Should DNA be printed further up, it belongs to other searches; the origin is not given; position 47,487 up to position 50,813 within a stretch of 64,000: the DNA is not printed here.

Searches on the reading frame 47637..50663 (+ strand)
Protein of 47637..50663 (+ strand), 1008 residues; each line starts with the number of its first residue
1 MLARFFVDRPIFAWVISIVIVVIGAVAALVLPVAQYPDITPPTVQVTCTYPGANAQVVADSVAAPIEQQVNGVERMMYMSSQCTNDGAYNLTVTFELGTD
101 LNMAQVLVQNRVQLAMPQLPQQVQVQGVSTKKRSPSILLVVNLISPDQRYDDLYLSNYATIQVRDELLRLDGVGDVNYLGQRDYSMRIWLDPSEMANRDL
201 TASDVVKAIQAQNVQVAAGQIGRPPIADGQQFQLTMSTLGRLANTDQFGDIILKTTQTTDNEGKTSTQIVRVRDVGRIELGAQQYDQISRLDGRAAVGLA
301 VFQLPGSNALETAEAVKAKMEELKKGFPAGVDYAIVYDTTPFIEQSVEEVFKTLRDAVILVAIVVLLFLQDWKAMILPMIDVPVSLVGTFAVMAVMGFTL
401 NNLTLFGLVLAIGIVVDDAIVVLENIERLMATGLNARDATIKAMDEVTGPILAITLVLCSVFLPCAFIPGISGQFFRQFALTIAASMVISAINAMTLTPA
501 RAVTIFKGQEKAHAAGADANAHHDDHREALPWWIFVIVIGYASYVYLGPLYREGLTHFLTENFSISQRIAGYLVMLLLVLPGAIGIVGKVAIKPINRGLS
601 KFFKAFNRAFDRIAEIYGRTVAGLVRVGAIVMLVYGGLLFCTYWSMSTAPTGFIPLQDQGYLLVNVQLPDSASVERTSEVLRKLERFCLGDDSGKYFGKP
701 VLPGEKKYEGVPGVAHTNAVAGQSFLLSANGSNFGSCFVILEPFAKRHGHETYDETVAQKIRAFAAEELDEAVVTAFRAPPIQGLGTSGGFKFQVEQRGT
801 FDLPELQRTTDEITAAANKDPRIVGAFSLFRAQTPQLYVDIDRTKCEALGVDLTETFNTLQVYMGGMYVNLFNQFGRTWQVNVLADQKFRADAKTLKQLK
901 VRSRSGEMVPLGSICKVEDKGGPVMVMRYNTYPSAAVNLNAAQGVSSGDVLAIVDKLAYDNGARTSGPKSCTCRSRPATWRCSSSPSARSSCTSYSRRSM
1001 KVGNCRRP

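Call 60: search_protein_families(library=pfam, max_evalue=0.001, proteins=[window:47637-50663:+])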
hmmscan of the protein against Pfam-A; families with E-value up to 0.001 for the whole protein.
window:47637-50663:+ (1008 aa): 2 families
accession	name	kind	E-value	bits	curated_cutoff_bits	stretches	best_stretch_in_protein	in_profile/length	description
PF00873.25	ACR_tran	-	2e-249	830.7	28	2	3-514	2-498/1021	AcrB/AcrD/AcrF family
PF03176.21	MMPL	-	2.5e-08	33.7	20.5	1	348-504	143-301/333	MMPL family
